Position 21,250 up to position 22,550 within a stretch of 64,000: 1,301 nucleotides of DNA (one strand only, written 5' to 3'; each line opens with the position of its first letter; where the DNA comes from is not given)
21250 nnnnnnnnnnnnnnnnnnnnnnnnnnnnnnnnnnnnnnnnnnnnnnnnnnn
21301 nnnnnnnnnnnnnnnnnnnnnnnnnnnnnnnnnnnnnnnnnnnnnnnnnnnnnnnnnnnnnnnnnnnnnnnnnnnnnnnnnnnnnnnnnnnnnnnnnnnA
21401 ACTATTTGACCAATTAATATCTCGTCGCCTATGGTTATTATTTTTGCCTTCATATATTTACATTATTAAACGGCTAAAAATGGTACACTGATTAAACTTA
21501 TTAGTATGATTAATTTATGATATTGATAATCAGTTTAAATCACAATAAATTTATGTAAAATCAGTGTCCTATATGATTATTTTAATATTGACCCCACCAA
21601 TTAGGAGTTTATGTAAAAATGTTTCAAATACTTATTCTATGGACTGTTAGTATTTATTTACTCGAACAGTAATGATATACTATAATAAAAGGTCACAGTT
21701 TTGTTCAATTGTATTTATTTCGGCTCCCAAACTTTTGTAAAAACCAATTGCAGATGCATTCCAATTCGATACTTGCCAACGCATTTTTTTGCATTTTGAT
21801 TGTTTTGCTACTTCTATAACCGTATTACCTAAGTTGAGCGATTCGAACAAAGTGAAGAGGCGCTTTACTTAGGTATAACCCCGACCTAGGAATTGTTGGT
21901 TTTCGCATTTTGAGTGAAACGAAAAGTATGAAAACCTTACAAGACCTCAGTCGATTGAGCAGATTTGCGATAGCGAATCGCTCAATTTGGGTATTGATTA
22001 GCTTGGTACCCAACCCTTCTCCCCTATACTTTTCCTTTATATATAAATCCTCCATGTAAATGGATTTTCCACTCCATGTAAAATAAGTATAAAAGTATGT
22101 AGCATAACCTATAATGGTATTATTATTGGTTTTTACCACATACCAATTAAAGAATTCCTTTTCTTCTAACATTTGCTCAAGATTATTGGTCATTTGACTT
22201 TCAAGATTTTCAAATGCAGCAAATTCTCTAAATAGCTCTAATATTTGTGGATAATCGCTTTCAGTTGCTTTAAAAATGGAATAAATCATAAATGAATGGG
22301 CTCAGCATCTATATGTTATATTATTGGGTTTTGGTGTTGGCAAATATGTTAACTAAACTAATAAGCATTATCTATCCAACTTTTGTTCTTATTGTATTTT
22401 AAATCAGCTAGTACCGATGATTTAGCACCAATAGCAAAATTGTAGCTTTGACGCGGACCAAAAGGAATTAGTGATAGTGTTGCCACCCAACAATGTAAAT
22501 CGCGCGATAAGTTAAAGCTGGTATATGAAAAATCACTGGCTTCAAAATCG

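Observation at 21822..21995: Precisely reconstructable MITE-like insertion that inactivates a GNAT acetyltransferase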

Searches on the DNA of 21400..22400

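Call 5: search_rna_families(source=window, start=21400, end=22400, threshold=evalue, max_evalue=10, show_alignments=3)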
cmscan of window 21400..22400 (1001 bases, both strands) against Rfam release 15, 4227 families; matches with E-value up to 10: 3.
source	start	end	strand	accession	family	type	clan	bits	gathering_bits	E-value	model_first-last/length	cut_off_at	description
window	22113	22172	-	RF01618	ceN114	Gene; snRNA; snoRNA; CD-box;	-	16.1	44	5.3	1-63/63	no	Nematode snoRNA ceN114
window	22280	22309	-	RF01125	sR4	Gene; snRNA; snoRNA; CD-box;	-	13.7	50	2.9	1-56/56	no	Small nucleolar RNA sR4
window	21419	21479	+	RF02060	STnc410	Gene; sRNA;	-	13.3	50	4.4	1-158/158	no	Enterobacterial sRNA STnc410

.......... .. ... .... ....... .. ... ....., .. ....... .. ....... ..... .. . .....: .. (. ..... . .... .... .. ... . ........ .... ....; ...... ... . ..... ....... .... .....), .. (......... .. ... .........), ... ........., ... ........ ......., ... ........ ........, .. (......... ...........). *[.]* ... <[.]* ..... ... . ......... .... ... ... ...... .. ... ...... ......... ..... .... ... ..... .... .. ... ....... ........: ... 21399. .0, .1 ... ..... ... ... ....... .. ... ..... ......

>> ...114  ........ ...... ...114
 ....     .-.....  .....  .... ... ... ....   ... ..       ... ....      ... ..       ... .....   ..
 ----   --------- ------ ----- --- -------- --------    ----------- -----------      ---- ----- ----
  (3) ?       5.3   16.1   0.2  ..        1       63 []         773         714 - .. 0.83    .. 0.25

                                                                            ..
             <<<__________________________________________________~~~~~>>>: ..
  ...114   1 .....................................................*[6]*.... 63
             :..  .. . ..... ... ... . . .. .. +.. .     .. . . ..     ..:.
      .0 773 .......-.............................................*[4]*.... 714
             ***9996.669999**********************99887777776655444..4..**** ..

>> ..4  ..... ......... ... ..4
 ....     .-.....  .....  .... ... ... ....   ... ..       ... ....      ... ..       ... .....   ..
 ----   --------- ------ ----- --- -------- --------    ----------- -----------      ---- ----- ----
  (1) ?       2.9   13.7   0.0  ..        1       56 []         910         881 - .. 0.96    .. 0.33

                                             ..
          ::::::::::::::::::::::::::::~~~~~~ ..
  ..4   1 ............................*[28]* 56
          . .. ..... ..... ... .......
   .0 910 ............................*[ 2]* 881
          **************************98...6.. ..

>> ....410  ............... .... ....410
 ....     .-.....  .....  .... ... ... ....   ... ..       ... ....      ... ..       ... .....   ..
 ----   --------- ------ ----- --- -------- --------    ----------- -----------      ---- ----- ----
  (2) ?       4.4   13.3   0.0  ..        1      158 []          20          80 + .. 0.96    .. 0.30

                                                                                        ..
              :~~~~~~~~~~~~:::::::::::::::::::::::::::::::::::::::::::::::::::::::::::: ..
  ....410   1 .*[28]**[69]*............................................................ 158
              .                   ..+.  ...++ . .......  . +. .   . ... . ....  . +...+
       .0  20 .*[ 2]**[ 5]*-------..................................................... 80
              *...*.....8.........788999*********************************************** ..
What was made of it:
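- No Rfam family matches even at E up to 10 (call 5).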

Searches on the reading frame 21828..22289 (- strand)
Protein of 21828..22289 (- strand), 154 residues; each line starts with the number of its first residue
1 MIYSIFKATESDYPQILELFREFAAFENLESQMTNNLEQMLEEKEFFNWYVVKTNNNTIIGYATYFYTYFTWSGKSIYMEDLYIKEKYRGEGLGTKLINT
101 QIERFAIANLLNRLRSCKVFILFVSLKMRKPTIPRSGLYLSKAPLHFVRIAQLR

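Call 59: search_protein_families(library=pfam, proteins=[window:21828-22289:-], max_evalue=0.01)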
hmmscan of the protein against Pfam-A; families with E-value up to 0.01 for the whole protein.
seq(154 aa): 5 families
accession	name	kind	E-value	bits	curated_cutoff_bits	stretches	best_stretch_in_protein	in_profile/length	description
PF00583.31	Acetyltransf_1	-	4.1e-11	43.6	20.7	1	15-113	3-95/116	Acetyltransferase (GNAT) family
PF13508.13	Acetyltransf_7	-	1.4e-07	32.2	27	1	49-104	5-55/84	Acetyltransferase (GNAT) domain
PF13673.13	Acetyltransf_10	-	5.2e-05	23.7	23.6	1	27-105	11-80/128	Acetyltransferase (GNAT) domain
PF13527.13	Acetyltransf_9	-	0.00074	19.9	25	1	7-105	4-101/127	Acetyltransferase (GNAT) domain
PF14542.12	Acetyltransf_CG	-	0.0097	16.5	30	0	58-103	10-51/80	GCN5-related N-acetyl-transferase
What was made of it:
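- Checked: The interrupted 154-aa product matches only residues 15-113 (call 59).
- It matches PF00583 at full length, against a truncated match for the interrupted product (call 59).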
